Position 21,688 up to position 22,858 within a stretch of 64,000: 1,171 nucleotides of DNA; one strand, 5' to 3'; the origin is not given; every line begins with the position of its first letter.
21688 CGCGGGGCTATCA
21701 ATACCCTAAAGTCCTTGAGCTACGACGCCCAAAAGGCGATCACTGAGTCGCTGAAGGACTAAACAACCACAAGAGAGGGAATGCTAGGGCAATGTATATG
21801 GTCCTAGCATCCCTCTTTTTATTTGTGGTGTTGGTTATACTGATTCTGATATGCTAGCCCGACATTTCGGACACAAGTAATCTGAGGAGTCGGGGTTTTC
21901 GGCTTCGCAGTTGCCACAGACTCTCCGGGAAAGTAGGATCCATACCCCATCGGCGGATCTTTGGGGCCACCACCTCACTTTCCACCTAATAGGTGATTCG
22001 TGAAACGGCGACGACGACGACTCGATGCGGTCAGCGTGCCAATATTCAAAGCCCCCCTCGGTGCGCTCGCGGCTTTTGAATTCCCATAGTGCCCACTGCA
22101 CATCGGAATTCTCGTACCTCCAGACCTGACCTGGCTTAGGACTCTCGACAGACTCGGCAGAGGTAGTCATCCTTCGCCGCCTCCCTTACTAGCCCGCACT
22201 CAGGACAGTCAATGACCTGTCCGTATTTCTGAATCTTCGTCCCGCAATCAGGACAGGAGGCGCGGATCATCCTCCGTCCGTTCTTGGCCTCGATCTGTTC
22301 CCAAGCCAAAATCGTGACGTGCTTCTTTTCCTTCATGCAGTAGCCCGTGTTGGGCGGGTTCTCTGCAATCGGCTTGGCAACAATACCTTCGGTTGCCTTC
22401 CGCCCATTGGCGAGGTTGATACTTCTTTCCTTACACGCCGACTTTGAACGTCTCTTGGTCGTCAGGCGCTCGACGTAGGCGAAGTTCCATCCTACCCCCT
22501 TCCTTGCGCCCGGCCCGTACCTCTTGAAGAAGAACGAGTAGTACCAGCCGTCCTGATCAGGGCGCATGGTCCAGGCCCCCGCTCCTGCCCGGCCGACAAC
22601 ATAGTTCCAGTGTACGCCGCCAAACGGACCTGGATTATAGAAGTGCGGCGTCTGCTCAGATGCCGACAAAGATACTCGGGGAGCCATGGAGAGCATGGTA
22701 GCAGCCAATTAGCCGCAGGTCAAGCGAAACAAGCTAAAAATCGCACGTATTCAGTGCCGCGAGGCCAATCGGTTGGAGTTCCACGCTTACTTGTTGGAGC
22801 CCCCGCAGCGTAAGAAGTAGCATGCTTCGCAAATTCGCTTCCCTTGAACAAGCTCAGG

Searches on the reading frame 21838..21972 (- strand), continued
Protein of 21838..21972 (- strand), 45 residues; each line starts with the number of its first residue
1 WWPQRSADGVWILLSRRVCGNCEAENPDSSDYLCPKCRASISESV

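Call 85: find_encoding_contigs(protein=P0051, flank=10000, max_places=1)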
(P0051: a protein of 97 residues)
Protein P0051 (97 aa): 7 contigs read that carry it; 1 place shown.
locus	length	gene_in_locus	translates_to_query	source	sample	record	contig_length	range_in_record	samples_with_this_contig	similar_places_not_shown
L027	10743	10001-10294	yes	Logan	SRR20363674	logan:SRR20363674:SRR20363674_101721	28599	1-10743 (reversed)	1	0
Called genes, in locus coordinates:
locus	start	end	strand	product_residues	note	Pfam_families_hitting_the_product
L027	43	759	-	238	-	-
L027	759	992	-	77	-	-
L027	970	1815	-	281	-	-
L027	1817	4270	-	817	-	-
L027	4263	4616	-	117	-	-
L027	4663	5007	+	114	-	-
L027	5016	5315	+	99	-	-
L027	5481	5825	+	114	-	-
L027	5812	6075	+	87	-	PF13783:DUF4177 (weak)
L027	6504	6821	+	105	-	-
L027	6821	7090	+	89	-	-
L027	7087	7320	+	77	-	-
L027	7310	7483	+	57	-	-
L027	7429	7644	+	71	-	-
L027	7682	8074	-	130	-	-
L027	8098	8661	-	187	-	-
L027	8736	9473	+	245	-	-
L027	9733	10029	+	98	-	-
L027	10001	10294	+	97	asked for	-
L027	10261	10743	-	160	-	?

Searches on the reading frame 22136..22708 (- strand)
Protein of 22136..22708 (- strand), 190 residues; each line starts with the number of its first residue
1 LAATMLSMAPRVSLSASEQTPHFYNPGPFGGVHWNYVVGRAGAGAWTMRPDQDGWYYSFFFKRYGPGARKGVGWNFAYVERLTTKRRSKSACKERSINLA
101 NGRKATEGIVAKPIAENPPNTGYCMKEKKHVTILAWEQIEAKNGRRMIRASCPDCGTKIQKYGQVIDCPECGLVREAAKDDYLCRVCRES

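Call 9: search_protein_families(library=pfam, max_evalue=1, proteins=[window:22136-22708:-])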
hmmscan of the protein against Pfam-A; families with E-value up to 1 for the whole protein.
window:22136-22708:- (190 aa): 19 families
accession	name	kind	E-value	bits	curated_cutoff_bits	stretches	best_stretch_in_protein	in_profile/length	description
PF18930.5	DUF5679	-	2.7e-09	37.5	27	1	123-161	1-39/40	Domain of unknown function (DUF5679)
PF08271.17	Zn_Ribbon_TF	-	0.011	15.7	29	0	168-187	3-25/43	TFIIB zinc-binding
PF14446.12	Prok-RING_1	-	0.021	15.2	29.1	1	150-172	5-27/54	Prokaryotic RING finger family 1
PF23455.1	DUF7129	-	0.024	14.8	30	1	152-172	14-34/45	Domain of unknown function (DUF7129)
PF07191.17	Zn_ribbon_6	-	0.028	14.9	25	1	151-188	2-36/67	Double zinc ribbon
PF03119.21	DNA_ligase_ZBD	-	0.043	14.1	25.8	0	152-161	2-11/27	NAD-dependent DNA ligase C4 zinc finger domain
PF06677.18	Auto_anti-p27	-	0.068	13.7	24.1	1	144-172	10-40/40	Sjogren's syndrome/scleroderma autoantigen 1 (Autoantigen p27)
PF24460.1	DUF7575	-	0.1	12.4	28.5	0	150-158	4-12/28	Domain of unknown function (DUF7575)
PF21344.3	Zn_ribbon_LysW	-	0.11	12.6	27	1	151-173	2-29/46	Alpha-aminoadipate carrier protein LysW-like, globular domain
PF12773.13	DZR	-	0.16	12.6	27.3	1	150-187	13-44/45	Double zinc ribbon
PF07282.18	Cas12f1-like_TNB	-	0.27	11.8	26.3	1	151-174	30-49/60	Cas12f1-like, TNB domain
PF01155.25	HypA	-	0.28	11.6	28.9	1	145-173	66-94/112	Hydrogenase/urease nickel incorporation, metallochaperone, hypA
PF20173.3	ZnF_RZ-type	-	0.36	10.9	27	1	144-159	26-41/54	RZ type zinc finger domain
PF13719.11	Zn_ribbon_5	-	0.42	10.9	29.3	0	149-158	2-11/37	zinc-ribbon domain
PF23499.1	YnfU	-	0.5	10.8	27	0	145-172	12-45/49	YnfU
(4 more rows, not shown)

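Call 11: search_protein_families(library=phrogs, max_evalue=0.01, proteins=[window:22136-22708:-])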
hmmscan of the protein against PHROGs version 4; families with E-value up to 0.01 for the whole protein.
window:22136-22708:- (190 aa): 0 families
